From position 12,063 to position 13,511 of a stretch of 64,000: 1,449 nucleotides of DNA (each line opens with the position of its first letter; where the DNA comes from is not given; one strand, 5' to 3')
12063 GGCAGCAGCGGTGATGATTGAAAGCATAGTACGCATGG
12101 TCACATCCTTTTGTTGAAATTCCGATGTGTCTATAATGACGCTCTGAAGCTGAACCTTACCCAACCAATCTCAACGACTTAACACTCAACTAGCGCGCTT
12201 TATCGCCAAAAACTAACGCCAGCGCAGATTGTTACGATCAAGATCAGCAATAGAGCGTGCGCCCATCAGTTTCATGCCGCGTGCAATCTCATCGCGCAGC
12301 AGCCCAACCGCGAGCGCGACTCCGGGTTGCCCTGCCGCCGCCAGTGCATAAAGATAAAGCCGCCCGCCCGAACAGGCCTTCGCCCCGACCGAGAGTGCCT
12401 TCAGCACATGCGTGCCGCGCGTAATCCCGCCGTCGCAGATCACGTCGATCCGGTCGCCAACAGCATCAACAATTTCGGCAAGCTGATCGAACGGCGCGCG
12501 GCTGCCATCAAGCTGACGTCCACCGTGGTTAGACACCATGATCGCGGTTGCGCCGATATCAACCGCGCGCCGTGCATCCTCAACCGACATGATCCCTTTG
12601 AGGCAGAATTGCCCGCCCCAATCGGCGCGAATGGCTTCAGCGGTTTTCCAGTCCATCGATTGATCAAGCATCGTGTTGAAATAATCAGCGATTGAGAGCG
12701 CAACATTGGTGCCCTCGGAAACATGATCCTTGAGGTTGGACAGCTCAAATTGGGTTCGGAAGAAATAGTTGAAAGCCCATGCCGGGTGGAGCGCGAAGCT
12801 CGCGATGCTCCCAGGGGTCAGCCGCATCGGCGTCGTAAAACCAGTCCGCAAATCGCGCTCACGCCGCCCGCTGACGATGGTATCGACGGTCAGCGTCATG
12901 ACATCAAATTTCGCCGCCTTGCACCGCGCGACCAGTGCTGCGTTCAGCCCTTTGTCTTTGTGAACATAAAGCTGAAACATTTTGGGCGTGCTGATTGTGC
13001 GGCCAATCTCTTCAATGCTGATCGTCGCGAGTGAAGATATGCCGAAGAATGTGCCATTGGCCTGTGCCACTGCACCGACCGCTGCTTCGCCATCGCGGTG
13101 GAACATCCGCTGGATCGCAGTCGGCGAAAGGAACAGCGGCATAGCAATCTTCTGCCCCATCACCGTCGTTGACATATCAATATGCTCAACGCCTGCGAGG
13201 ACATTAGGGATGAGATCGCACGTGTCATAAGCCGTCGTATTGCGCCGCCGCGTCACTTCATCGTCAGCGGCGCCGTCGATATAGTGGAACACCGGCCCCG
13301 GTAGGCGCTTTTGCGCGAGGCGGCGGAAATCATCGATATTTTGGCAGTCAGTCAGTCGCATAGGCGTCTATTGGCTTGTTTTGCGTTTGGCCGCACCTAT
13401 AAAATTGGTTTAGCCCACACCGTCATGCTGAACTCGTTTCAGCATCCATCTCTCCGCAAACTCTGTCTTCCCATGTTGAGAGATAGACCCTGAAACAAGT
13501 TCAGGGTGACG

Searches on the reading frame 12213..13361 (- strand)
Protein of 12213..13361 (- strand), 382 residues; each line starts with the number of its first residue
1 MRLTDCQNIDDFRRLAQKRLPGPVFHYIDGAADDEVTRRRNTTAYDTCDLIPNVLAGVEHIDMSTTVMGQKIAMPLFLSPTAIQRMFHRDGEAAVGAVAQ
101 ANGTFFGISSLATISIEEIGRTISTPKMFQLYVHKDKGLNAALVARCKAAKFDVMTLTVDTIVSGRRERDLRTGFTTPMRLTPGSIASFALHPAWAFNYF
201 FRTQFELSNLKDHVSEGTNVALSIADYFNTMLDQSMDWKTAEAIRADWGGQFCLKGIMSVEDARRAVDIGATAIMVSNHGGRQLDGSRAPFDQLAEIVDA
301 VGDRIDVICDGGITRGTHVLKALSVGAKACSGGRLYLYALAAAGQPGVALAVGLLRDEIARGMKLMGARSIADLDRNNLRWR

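Call 20: search_protein_families(library=pfam, proteins=[window:12213-13361:-])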
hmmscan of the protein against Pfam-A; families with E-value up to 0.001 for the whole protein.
window:12213-13361:- (382 aa): 2 families
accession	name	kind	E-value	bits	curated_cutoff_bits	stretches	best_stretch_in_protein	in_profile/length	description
PF01070.24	FMN_dh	-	3.7e-127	424.6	24.9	1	16-380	1-349/350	FMN-dependent dehydrogenase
PF03060.21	NMO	-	2.1e-05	24.5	28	1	244-333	130-222/331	Nitronate monooxygenase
